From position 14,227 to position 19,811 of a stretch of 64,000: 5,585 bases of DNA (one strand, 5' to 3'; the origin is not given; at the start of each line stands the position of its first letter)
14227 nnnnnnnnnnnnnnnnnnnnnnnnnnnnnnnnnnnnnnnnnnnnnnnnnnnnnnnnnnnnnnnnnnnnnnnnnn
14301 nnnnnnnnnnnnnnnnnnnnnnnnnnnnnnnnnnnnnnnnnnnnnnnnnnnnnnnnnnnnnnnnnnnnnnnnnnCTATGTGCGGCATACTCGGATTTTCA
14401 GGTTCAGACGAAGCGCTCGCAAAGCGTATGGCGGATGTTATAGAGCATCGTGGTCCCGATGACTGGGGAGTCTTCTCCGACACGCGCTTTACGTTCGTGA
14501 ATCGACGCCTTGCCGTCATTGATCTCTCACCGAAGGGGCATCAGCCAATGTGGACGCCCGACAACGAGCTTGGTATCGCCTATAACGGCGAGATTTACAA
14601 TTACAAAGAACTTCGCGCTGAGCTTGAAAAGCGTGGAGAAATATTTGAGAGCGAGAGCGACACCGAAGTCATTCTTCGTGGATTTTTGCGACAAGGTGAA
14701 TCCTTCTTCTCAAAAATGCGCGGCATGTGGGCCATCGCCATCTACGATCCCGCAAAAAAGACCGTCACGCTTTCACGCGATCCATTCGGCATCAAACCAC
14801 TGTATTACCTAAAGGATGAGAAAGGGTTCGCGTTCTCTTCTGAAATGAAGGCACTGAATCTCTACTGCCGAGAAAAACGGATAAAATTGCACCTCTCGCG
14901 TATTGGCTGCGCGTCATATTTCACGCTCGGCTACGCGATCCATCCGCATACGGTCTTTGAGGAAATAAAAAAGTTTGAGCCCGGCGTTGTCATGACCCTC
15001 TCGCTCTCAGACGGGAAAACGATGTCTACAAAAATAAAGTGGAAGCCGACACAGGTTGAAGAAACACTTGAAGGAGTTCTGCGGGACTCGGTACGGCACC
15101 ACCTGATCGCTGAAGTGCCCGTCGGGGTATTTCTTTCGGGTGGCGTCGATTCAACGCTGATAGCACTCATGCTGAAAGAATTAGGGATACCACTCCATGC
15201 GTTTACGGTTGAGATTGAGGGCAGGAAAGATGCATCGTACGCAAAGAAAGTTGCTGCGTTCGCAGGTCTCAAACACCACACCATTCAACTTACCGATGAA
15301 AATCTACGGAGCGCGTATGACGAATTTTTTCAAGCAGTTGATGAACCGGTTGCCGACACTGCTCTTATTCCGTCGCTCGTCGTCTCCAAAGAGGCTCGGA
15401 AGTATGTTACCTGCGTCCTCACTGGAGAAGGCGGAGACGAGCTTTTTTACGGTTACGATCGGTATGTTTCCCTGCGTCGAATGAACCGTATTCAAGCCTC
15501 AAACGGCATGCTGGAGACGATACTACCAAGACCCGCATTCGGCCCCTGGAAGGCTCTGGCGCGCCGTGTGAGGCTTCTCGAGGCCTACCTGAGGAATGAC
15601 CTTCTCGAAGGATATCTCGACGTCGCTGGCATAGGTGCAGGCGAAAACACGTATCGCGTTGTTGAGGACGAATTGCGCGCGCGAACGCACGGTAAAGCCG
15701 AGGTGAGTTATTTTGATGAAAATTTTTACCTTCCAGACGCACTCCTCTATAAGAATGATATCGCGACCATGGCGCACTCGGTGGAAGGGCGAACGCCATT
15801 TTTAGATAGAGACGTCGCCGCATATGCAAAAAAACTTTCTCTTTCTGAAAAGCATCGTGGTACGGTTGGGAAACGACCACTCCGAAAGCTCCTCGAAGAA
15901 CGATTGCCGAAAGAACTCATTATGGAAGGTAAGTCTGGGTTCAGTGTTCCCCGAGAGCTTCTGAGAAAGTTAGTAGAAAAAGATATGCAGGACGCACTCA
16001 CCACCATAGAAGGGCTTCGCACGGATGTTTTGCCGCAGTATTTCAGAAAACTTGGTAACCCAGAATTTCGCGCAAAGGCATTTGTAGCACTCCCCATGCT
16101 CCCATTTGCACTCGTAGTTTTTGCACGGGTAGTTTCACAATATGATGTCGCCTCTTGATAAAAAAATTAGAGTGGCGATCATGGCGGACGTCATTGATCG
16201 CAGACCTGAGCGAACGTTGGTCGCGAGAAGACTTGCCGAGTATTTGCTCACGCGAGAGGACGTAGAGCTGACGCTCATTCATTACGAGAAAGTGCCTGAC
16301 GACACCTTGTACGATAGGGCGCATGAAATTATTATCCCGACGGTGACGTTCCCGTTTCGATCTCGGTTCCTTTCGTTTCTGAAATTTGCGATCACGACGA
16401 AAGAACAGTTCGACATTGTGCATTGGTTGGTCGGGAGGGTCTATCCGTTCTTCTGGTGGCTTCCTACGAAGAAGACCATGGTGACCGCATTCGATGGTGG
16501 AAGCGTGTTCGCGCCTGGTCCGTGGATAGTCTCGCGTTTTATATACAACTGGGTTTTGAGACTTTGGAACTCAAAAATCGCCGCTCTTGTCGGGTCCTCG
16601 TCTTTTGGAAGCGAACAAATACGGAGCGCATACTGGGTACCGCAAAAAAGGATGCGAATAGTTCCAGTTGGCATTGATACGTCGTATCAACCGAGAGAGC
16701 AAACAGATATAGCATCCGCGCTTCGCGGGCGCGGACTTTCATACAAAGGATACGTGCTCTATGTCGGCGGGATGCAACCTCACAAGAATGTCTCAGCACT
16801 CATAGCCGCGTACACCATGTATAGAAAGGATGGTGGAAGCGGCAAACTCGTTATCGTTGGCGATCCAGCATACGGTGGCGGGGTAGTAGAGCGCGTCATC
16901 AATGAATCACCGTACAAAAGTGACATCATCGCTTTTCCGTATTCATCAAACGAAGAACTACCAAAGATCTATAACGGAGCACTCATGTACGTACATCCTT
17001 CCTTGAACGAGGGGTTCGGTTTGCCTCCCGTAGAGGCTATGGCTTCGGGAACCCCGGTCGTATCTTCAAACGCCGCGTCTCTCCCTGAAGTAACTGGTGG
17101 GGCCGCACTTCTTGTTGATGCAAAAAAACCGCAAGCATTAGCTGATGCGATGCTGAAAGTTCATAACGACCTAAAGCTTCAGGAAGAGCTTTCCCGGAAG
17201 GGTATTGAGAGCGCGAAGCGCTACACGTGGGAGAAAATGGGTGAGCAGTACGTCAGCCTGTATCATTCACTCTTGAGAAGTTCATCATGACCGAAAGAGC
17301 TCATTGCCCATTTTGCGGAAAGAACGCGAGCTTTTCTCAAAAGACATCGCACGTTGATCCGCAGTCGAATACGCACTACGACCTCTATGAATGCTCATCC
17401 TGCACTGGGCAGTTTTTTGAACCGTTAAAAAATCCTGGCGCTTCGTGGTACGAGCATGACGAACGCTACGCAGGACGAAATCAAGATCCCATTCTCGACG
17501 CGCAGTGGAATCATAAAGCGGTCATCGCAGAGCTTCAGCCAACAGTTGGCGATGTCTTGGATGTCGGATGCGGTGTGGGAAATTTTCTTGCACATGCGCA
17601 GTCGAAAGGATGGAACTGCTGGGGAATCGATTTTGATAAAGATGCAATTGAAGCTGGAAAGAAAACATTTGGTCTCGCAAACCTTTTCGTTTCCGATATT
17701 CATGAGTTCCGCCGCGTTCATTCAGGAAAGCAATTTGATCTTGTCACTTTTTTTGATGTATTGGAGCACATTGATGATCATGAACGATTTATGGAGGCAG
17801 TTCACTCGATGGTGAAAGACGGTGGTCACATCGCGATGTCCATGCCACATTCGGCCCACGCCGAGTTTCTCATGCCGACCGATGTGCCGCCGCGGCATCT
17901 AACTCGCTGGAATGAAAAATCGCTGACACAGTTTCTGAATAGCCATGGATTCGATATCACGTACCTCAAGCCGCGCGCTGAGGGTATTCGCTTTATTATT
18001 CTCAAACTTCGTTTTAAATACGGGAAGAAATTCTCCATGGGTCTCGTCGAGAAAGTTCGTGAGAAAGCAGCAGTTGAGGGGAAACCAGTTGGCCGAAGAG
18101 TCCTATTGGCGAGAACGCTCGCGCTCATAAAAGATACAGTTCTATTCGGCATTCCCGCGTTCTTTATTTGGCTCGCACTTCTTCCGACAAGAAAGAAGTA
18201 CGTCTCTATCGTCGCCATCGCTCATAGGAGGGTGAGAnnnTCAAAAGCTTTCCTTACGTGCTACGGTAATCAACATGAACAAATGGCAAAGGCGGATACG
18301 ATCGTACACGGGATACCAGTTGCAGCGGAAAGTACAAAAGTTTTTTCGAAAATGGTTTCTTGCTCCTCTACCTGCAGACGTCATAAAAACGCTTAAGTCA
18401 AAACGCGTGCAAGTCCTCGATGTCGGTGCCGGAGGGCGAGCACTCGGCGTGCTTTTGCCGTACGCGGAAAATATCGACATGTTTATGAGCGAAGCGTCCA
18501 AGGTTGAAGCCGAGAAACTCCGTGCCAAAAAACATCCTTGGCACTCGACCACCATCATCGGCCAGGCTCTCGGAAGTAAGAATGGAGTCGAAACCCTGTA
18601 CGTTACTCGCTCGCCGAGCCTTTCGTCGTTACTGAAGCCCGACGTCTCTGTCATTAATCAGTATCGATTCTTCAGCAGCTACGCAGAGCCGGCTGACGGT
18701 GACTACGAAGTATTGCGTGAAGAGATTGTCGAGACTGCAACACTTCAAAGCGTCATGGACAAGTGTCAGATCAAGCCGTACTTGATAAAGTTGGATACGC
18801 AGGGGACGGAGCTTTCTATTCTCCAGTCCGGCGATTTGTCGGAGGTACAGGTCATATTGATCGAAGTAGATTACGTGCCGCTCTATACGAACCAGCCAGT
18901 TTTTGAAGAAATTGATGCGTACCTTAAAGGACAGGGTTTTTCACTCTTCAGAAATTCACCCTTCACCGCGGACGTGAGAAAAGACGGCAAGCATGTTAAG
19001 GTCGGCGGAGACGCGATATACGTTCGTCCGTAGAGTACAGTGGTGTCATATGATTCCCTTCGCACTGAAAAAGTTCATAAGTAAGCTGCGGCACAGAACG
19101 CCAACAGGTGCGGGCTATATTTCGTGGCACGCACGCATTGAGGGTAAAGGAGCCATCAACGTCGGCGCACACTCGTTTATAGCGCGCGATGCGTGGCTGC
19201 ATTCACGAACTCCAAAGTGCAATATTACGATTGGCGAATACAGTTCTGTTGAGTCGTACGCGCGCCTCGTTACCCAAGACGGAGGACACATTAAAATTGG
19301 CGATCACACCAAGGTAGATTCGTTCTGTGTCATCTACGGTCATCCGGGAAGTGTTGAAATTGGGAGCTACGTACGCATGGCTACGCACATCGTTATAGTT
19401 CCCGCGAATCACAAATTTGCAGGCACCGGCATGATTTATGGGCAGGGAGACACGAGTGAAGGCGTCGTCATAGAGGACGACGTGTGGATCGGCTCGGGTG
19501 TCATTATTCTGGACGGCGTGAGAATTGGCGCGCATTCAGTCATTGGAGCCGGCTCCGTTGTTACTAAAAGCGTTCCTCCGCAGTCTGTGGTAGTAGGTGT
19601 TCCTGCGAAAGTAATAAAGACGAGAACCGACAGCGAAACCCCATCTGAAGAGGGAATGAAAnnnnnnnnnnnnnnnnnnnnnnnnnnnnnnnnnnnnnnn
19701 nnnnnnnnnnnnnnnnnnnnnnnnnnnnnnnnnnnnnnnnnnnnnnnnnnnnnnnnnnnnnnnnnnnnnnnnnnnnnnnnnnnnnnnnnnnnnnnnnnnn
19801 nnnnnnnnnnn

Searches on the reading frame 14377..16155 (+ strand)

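Call 14: search_protein_families(library=pfam, proteins=[window:14377-16155:+], max_evalue=0.00001)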
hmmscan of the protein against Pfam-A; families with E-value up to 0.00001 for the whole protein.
window:14377-16155:+ (593 aa): 4 families
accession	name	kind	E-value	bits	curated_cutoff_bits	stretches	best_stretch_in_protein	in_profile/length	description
PF00733.27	Asn_synthase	-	2.3e-71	241.8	21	1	231-546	2-317/354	Asparagine synthase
PF13537.11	GATase_7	-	6e-42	143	25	1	43-160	2-121/123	Glutamine amidotransferase domain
PF13522.11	GATase_6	-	9.5e-37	126.4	27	1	27-156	1-130/130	Glutamine amidotransferase domain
PF24167.1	DUF7411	-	5.5e-07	29.8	28.7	1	249-317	3-70/194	Family of unknown function (DUF7411)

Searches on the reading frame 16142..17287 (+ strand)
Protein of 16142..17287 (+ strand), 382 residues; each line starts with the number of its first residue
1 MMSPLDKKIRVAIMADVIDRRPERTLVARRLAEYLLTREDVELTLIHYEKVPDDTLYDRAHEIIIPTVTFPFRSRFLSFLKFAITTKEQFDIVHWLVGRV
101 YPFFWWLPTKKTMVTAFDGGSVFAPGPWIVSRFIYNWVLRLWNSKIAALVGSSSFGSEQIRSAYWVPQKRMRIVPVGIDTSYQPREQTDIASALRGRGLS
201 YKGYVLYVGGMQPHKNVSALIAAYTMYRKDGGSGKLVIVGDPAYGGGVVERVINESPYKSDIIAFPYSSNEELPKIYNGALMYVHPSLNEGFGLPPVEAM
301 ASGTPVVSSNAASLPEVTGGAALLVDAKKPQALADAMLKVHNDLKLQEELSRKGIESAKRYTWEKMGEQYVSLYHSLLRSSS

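Call 14: search_protein_families(library=pfam, proteins=[window:16142-17287:+], max_evalue=0.00001)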
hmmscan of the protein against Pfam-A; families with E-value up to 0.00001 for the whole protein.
window:16142-17287:+ (382 aa): 4 families
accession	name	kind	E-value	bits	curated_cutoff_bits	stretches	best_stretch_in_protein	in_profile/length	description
PF00534.26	Glycos_transf_1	-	2.4e-27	96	26.4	1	203-355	16-170/172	Glycosyl transferases group 1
PF13692.12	Glyco_trans_1_4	-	6.1e-24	85.3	27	1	204-343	3-142/142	Glycosyl transferases group 1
PF20706.3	GT4-conflict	-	7.1e-10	38.8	26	1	205-312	200-314/385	Family 4 Glycosyltransferase in conflict systems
PF13439.12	Glyco_transf_4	-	4.6e-06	27.2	28.5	1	28-181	8-169/170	Glycosyltransferase Family 4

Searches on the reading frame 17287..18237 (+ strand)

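Call 14: search_protein_families(library=pfam, proteins=[window:17287-18237:+], max_evalue=0.00001)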
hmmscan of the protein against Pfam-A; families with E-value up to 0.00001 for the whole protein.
window:17287-18237:+ (317 aa): 6 families
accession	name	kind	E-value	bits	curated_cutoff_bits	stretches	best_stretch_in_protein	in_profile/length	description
PF13489.12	Methyltransf_23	-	1.7e-25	90.1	27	1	81-225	17-162/164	Methyltransferase domain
PF08242.18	Methyltransf_12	-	3.5e-16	60.2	30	1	91-182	1-98/98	Methyltransferase domain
PF08241.18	Methyltransf_11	-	7.9e-16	58.9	21.2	1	91-183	1-94/95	Methyltransferase domain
PF13649.12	Methyltransf_25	-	7.4e-14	52.7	27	1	90-180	1-97/97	Methyltransferase domain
PF13847.12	Methyltransf_31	-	1.6e-12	47.8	27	1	90-208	7-125/145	Methyltransferase domain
PF02353.26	CMAS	-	5.4e-07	29.6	27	1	79-189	54-169/273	Mycolic acid cyclopropane synthetase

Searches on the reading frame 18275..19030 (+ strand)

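Call 14: search_protein_families(library=pfam, proteins=[window:18275-19030:+], max_evalue=0.00001)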
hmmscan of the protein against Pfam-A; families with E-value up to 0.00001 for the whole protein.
window:18275-19030:+ (252 aa): 1 family
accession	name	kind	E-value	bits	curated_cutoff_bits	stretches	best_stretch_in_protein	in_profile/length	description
PF05050.19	Methyltransf_21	-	6.7e-12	46.3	22.7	1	97-223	49-172/173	Methyltransferase FkbM domain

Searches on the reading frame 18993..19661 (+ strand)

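Call 14: search_protein_families(library=pfam, proteins=[window:18993-19661:+], max_evalue=0.00001)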
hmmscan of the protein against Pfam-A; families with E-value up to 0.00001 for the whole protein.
window:18993-19661:+ (223 aa): 2 families
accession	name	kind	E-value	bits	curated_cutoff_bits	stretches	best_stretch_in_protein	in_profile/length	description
PF00132.30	Hexapep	-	2.2e-15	56.1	27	1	157-192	1-36/36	Bacterial transferase hexapeptide (six repeats)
PF14602.12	Hexapep_2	-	7.5e-07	29.2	27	1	158-192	2-34/34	Hexapeptide repeat of succinyl-transferase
